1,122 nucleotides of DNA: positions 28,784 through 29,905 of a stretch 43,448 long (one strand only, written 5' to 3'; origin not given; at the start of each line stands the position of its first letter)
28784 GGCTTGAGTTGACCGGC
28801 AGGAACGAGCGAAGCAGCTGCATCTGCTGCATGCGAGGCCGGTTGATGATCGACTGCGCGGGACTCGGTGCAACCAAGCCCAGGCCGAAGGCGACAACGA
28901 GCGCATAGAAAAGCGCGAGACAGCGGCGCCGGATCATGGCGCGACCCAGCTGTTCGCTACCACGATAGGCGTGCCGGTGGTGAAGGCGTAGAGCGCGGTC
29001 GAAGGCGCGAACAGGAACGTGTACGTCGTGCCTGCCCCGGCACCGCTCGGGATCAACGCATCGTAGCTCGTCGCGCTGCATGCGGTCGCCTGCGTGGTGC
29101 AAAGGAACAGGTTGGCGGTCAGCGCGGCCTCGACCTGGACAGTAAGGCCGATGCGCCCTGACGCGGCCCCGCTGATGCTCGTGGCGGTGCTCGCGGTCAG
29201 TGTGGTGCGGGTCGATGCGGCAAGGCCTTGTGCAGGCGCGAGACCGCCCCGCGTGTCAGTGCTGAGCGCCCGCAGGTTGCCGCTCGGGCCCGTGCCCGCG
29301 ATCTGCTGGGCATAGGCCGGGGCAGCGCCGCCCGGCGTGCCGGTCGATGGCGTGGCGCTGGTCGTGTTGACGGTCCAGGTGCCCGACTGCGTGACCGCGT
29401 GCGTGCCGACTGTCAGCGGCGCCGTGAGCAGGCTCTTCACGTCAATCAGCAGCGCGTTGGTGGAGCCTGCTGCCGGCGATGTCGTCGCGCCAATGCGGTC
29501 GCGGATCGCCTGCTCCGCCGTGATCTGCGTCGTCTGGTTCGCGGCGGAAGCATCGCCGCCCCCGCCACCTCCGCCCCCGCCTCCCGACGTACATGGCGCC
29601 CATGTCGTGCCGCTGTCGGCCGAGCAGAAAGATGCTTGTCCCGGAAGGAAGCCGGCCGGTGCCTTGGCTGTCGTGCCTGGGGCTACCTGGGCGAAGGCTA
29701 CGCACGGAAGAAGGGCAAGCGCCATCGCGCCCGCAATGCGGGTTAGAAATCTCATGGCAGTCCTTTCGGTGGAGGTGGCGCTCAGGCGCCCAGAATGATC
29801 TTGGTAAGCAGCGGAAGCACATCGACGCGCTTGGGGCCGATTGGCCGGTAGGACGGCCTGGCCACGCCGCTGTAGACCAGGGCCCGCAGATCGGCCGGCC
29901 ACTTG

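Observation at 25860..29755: Post-lysis cluster of signal-peptide proteins around a 742-aa beta-helix enzyme: lysogenic-conversion or surface-polysaccharide module rather than virion parts?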

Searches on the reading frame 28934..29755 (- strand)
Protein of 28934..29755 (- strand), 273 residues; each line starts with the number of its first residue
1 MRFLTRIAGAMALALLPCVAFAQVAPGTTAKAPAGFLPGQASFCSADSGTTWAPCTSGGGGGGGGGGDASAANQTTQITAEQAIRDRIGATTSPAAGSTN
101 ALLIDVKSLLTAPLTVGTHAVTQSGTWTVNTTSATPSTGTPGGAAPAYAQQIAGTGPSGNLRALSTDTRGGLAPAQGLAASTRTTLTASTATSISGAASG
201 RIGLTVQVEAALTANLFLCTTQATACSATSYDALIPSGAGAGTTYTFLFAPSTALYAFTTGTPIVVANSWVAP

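Call 6: search_protein_families(library=pfam, max_evalue=1, proteins=[window:28934-29755:-])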
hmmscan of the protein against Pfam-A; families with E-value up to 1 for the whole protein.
window:28934-29755:- (273 aa): 1 family
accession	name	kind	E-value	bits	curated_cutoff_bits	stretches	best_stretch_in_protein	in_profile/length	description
PF25184.1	YxzE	-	0.038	15.5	40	1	44-68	44-65/65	YxzE-like putative bacteriocin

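Call 7: search_protein_families(library=phrogs, max_evalue=1, proteins=[window:28934-29755:-])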
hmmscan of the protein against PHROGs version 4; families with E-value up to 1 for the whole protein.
window:28934-29755:- (273 aa): 0 families

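Call 30: search_dna_similar(query=window:28934-29755:-, collection=phages, mode=protein, max_evalue=0.01, max_rows=30)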
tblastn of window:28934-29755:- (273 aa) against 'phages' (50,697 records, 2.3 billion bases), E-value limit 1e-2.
No match.

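Call 33: find_homologous_proteins(query=window:28934-29755:-, max_evalue=0.001)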
Query window:28934-29755:- (273 aa): 53 proteins with E <= 0.001 among 8000 candidates.
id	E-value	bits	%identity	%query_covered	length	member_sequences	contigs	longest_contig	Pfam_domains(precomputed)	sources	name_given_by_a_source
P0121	4.1e-150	517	95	100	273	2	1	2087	-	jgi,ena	-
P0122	1.1e-108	381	89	74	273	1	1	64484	-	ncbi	ncbi:MAG: hypothetical protein ABW128_07035 [Rhizorhabdus sp.]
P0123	2.2e-64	236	59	82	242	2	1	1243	-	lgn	-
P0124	1.3e-63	233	59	75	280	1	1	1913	-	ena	-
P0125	2.9e-60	222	61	75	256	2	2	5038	-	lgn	-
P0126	2.2e-58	216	49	75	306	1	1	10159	-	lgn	-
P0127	6.7e-58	215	54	75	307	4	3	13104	-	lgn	-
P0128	3.3e-57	212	44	100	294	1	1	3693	-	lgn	-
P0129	1.8e-56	210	80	50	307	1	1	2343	-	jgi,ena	-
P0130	3.1e-56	209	50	100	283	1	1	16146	-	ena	-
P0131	8.7e-55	204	49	100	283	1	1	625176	-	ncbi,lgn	-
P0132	2.8e-51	193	72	48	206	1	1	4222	-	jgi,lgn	-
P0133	9.0e-50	188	52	82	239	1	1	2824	-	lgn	-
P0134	2.1e-49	187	47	73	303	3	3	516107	-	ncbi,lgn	-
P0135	5.9e-48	182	69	38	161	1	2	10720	-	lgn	-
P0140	8.2e-43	165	55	52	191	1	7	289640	-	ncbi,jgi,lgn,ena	jgi:hypothetical protein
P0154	6.5e-25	107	41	62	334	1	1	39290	-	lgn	-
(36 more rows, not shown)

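Call 44: find_encoding_contigs(protein=P0122, flank=10000, max_places=1)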
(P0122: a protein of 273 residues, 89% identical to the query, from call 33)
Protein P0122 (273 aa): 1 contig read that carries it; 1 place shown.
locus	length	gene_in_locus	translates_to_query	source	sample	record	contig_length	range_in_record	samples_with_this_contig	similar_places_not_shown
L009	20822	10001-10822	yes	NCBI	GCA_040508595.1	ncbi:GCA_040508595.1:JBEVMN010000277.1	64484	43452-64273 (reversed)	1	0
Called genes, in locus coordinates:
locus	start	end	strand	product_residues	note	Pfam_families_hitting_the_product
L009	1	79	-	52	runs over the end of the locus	-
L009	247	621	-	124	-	-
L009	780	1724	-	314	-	PF01068:DNA_ligase_A_M (weak)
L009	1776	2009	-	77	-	-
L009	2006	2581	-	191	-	-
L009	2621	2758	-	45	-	-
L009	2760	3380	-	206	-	-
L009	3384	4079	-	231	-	-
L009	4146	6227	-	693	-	PF00712:DNA_pol3_beta, PF02767:DNA_pol3_beta_2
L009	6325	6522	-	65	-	-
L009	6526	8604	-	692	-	-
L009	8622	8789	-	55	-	-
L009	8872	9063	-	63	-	-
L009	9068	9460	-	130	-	-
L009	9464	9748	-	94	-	-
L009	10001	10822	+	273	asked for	-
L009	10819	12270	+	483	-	-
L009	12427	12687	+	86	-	-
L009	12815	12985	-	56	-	-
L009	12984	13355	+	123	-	-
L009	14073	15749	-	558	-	PF00176:SNF2-rel_dom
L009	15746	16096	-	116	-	-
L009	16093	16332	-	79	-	-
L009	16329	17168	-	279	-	-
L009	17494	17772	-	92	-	PF00550:PP-binding (weak)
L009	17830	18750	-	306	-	-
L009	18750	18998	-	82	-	-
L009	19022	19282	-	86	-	-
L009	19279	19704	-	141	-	-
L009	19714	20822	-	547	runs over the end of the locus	PF01807:Zn_ribbon_DnaG, PF08275:DNAG_N, PF01751:Toprim, PF13362:Toprim_3 (weak), PF13662:Toprim_4, PF13155:Toprim_2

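Call 47: find_encoding_contigs(protein=P0140, flank=8000, max_places=3)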
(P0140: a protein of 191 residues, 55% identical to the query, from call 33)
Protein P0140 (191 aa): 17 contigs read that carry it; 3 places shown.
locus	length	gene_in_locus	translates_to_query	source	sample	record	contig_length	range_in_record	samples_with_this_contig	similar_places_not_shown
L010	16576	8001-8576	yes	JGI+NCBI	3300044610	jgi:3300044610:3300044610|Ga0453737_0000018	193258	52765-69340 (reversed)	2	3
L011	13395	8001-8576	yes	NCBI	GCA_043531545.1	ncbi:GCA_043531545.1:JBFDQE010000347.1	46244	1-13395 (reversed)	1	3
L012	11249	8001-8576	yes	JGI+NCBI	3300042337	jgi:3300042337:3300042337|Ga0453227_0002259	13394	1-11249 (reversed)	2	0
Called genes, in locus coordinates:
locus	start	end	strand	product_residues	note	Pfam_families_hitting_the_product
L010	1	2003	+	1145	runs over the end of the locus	PF06791:TMP_2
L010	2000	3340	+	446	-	-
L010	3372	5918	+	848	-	-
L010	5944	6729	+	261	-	-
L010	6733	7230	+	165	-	-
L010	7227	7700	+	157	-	-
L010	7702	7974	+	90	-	PF23987:Phage_holin_10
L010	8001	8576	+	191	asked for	-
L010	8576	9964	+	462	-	-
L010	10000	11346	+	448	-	PF13472:Lipase_GDSL_2 (weak)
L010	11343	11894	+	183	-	-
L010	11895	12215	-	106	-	-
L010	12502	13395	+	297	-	PF00126:HTH_1, PF03466:LysR_substrate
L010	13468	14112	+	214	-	PF00132:Hexapep (faint)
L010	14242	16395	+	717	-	PF07715:Plug, PF00593:TonB_dep_Rec_b-barrel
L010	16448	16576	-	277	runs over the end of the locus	-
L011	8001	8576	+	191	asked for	-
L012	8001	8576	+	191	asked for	-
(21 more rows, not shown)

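Call 62: predict_structure(alignment_id=A2)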
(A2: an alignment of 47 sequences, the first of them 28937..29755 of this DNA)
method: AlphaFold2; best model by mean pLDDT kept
length: 273 residues; sequences in the alignment: 47
mean_pLDDT: 76.6   pTM: 0.42
mean pLDDT of the five models: 76.6, 76.6, 75.4, 75.0, 72.7
residues with pLDDT >= 90: 94; 70-90: 71; 50-70: 79; < 50: 29
segments of 3 or more residues with pLDDT < 50: 21-25, 27-31, 58-66, 126-132, 134-136
pLDDT, mean of each block of 10 residues (from residue 1): 64 60 47 53 70 62 52 87 87 88 89 70 52 51 65 70 69 70 97 94 95 98 94 97 95 97 96 78
secondary structure, 60 per line:
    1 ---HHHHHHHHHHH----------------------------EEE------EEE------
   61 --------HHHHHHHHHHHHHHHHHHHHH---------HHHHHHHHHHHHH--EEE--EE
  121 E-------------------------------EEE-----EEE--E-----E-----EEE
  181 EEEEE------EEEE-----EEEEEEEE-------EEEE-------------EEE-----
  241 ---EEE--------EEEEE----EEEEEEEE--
elements in order: H4-14 E43-45 E52-54 H69-89 H99-111 E114-116 E119-121 E153-155 E161-163 E178-185 E192-195 E201-208 E216-219 E233-235 E244-246 E255-259 E264-271
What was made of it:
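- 28934..29755 (-): Gene A, 273 aa. Exported fibre-like protein and hallmark of the cassette. Layout: signal peptide, Cys-stapled hairpin, poly-Gly hinge, two helices, C-terminal jelly-roll. Model pLDDT 76.6 (call 62).
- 29690..29755 (-): A signal peptide, residues 1-22 (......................|Q). Modelled as an N-terminal helix at residues 4-14, followed by a low-confidence linker (call 62).
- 28937..29272 (-): A C-terminal jelly-roll domain (about residues 162-273), the most conserved part of the cassette, with an invariant Cys pair. pLDDT 94-98 for residues 178-271 (call 62).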

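Call 64: fold_search(model_id=the predicted structure, library=pdb)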
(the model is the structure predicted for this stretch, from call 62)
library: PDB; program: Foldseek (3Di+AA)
matches with E <= 10: 1646; with E <= 0.001: 0
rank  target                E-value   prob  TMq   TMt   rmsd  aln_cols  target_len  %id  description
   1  9bur_A                1.2e-03  1.00  0.24  0.11   3.7        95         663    7  Structure of GGCX-BGP complex (released 2025-01-29)
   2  7dou_4                1.3e-03  1.00  0.23  0.44   5.8       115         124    8  Trimeric cement protein structure of Helicobacter pylori bacteriophage KHP40 (released 2021-10-27)
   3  7jtv_A                1.7e-03  1.00  0.24  0.09   8.1       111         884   17  Structure of IMPa from Pseudomonas aeruginosa in complex with an O-glycopeptide (released 2020-12-16)
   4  5j4f_B                3.7e-03  1.00  0.22  0.55   3.3        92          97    9  Crystal structure of the N-terminally His6-tagged HP0902, an uncharacterized protein from Helicobacter pylori 26695 (released 2017-02-08)
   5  9bum_A                3.7e-03  1.00  0.24  0.13   3.8        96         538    6  Structure of gamma-glutamyl carboxylase (GGCX) (released 2025-01-29)
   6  5kdw_A                3.9e-03  1.00  0.25  0.09   8.0       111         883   16  IMPa metallopeptidase from Pseudomonas aeruginosa (released 2017-01-11)
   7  5kdx_A                3.9e-03  1.00  0.24  0.09   8.1       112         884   14  IMPa metallopeptidase in complex with T-antigen (released 2017-01-11)
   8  9bux_A                4.4e-03  1.00  0.24  0.11   3.9        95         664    8  Structure of GGCX-BGP-menaquinone-4 epoxide complex (released 2025-01-29)
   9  5kdv                  4.7e-03  1.00  0.26  0.09   6.6       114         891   18  IMPa metallopeptidase from Pseudomonas aeruginosa (released 2017-01-11)
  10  5j4f_A                4.9e-03  1.00  0.22  0.54   3.3        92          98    9  Crystal structure of the N-terminally His6-tagged HP0902, an uncharacterized protein from Helicobacter pylori 26695 (released 2017-02-08)
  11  8pdz_A                4.9e-03  0.98  0.21  0.41   5.4       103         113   14  Recombinant Ena3A L-Type endospore appendages (released 2023-11-08)
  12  1pm4_A                5.6e-03  0.97  0.22  0.39   5.7       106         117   12  Crystal structure of Yersinia pseudotuberculosis-derived mitogen (YPM) (released 2004-01-27)
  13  6e5c_MODEL_1_A        5.9e-03  1.00  0.21  0.58   4.3        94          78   12  Solution NMR structure of a de novo designed double-stranded beta-helix (released 2018-11-07)
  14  9i0y_a                6.6e-03  0.96  0.20  0.39   5.9       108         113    9  Recombinant Ena2A fibers (released 2025-03-12)
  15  6zzw_B                6.6e-03  0.93  0.19  0.32   7.2       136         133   11  Structure of the N terminal domain of Bc2L-C lectin (1-131) in complex with Globo H (H-type 3) and CAS No 912569-62-1 (released 2021-04-07)
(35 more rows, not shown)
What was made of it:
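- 28937..29272 (-): Foldseek jelly-roll matches at E about 1e-3: phage KHP40 cement protein, Ena spore-appendage subunits, BC2L-C lectin N-domain, cupins (call 64).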

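Call 65: search_protein_families(library=pfam, max_evalue=0.1, proteins=[L009:10819-12270:+, L010:8576-9964:+, L010:10000-11346:+, L009:12690-13355:+, L010:11343-11894:+])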
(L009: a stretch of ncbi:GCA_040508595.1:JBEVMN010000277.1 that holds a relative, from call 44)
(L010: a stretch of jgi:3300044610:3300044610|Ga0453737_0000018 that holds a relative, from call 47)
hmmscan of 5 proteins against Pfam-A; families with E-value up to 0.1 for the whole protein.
L009:10819-12270:+ (483 aa): 2 families
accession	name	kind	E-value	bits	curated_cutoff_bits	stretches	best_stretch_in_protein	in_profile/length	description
PF08194.17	DIM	-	0.06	14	20.8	0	7-27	9-29/36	DIM protein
PF10518.14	TAT_signal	-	0.069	13.6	22.7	0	1-17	1-17/21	TAT (twin-arginine translocation) pathway signal sequence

L010:8576-9964:+ (462 aa): 1 family
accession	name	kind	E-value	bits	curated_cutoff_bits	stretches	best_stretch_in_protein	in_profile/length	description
PF13472.12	Lipase_GDSL_2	-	0.00011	23.2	32.9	1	250-423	3-173/178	GDSL-like Lipase/Acylhydrolase family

L010:10000-11346:+ (448 aa): 2 families
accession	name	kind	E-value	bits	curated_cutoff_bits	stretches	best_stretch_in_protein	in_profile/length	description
PF13472.12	Lipase_GDSL_2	-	2.7e-07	31.7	32.9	1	216-397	2-173/178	GDSL-like Lipase/Acylhydrolase family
PF00150.24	Cellulase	-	0.012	15.6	23.5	1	290-345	121-173/272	Cellulase (glycosyl hydrolase family 5)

L009:12690-13355:+ (221 aa): 0 families

L010:11343-11894:+ (183 aa): 0 families
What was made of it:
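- Some versions carry SGNH esterases (calls 47, 65).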

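Call 66: search_protein_families(library=ncbifam, max_evalue=0.1, proteins=[window:28934-29755:-, L009:10819-12270:+, L010:8576-9964:+, L010:10000-11346:+])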
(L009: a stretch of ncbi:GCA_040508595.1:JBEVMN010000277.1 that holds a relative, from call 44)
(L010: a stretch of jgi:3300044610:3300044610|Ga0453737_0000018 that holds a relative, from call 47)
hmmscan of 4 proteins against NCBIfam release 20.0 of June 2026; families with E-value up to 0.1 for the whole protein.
window:28934-29755:- (273 aa): 0 families

L009:10819-12270:+ (483 aa): 0 families

L010:8576-9964:+ (462 aa): 0 families

L010:10000-11346:+ (448 aa): 1 family
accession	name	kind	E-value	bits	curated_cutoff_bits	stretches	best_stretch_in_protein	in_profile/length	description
NF045548.1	GDSL_lipase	equivalog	0.003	17.1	300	1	206-414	36-227/231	Rv0518 family GDSL lipase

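Call 71: search_protein_families(library=ncbifam, max_evalue=1, proteins=[L009:12690-13355:+])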
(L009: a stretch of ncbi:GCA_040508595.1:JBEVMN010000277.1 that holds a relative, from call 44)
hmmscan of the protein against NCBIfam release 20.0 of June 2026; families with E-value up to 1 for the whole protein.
L009:12690-13355:+ (221 aa): 1 family
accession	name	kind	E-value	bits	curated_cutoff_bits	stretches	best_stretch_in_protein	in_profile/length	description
NF053601.1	asym_polar_PgfA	equivalog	0.0059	16.1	160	1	9-80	12-70/303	cell envelope lipid trafficking protein PgfA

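Call 77: find_encoding_contigs(protein=P0154, flank=9000, max_places=1)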
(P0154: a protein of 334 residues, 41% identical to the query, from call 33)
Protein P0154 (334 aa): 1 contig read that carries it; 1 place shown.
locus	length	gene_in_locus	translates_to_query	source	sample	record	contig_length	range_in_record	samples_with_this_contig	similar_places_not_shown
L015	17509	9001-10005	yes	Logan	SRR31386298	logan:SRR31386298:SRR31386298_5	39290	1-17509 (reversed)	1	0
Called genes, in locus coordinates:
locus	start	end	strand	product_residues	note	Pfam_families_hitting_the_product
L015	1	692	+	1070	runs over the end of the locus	PF01551:Peptidase_M23, PF09718:Tape_meas_lam_C (weak)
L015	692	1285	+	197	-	-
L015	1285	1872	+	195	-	-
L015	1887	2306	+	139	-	PF22262:DUF6950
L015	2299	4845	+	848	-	PF13550:Phage-tail_3 (weak)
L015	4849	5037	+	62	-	-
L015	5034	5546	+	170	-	-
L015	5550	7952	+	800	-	PF00150:Cellulase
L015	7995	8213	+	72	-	-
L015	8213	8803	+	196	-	PF00959:Phage_lysozyme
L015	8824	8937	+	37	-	-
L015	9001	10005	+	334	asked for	-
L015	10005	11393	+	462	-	PF13472:Lipase_GDSL_2 (weak)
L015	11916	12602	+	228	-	-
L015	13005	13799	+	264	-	PF02086:MethyltransfD12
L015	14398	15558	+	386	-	PF13356:Arm-DNA-bind_3, PF22022:Phage_int_M, PF00589:Phage_integrase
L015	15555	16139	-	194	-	PF02586:SRAP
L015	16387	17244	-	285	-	-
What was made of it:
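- The enzyme is swapped between otherwise syntenic phages, as expected for a function that tracks host surface types (call 77).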

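Call 89: search_protein_families(library=padloc, max_evalue=0.1, proteins=[window:28934-29755:-])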
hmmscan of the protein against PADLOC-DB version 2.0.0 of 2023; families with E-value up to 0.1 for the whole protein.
window:28934-29755:- (273 aa): 0 families

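Call 91: search_protein_representatives(alignment_id=A2)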
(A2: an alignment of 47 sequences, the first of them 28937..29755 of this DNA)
Query: 47 sequences, 285 profile positions. Proteins with E-value up to 0.001 (for the whole library): 964; up to 1e-10: 182; up to 1e-30: 49. The best 150 are listed.
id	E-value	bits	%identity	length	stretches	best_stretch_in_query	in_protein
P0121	2.1e-107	375.6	-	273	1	1-285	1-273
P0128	1.8e-95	336.4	-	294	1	1-285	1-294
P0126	8.8e-93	327.6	-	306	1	1-285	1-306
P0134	1.6e-91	323.4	-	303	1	1-285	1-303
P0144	8.4e-86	304.7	-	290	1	1-285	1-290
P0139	6.6e-79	282.0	-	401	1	1-285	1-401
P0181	2.2e-78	280.4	-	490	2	60-285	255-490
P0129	7.1e-77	275.4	-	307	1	2-285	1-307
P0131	1.8e-74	267.5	-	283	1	2-285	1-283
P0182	1.1e-72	261.7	-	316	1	1-280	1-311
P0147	5.5e-72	259.3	-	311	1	1-285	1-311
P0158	6.7e-70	252.5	-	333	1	2-285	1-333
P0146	7.4e-69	249.1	-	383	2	38-285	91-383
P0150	6.3e-65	236.2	-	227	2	144-285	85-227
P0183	9.3e-62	225.8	-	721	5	63-282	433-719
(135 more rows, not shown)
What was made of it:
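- A has the fibre architecture of stalk plus knob, and its central motif recurs 9-14 times in giant fibre-like proteins (calls 62, 91).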

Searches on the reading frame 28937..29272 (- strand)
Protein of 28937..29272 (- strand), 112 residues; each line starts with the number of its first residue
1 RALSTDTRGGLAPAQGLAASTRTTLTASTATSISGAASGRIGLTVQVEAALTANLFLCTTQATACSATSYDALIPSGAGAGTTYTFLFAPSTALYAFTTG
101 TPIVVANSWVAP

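Call 58: find_related_loci(query=A3, collection=genome_contigs, flank=10000)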
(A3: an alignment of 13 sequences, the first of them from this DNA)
Query A3 (112 aa) in genome_contigs; peptide patterns used: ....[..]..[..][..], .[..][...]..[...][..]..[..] (x = any residue, [..] = any of these).
20 stretches matched a pattern; 1 encode a relative of the query (tblastn E <= 1e-3); 1 distinct loci.
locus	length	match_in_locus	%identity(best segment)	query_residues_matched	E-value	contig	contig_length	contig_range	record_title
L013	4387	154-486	72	1-111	7e-42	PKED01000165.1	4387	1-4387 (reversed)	MAG: Sphingomonadaceae bacterium isolate Alphapro3 c_000000013603, whole genome shotgun sequence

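Call 59: find_related_loci(query=A3, collection=viral_contigs, flank=10000)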
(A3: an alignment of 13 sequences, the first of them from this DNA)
Query A3 (112 aa) in viral_contigs; peptide patterns used: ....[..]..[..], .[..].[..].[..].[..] (x = any residue, [..] = any of these).
20 stretches matched a pattern; 1 encode a relative of the query (tblastn E <= 1e-3); 1 distinct loci.
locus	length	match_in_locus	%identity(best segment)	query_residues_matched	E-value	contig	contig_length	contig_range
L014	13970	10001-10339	65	1-112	2e-34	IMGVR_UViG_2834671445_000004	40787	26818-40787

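Call 65: search_protein_families(library=pfam, max_evalue=0.1, proteins=[L014:10339-11730:+])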
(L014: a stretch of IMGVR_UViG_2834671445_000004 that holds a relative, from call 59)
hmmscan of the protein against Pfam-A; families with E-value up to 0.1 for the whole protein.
L014:10339-11730:+ (463 aa): 0 families

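Call 66: search_protein_families(library=ncbifam, max_evalue=0.1, proteins=[L014:10339-11730:+])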
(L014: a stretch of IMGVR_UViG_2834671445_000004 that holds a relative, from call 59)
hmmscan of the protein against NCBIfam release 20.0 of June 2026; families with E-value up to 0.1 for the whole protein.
L014:10339-11730:+ (463 aa): 0 families

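Call 94: find_related_loci(query=A3, collection=metagenome_contigs, flank=7000)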
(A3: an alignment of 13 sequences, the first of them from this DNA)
Query A3 (112 aa) in metagenome_contigs; peptide patterns used: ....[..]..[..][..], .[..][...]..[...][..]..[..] (x = any residue, [..] = any of these).
29 stretches matched a pattern; 2 encode a relative of the query (tblastn E <= 1e-3); 2 distinct loci.
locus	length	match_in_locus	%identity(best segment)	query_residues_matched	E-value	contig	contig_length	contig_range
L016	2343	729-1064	85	1-112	3e-59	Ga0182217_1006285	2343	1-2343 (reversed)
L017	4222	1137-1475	78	1-112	1e-47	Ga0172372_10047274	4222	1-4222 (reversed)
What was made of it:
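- Tried and rejected: Scans for more cassettes in species-representative genomes, IMG/VR and JGI metagenomes returned only 1, 1 and 2 loci, because the search patterns are strict (calls 58, 59, 94).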
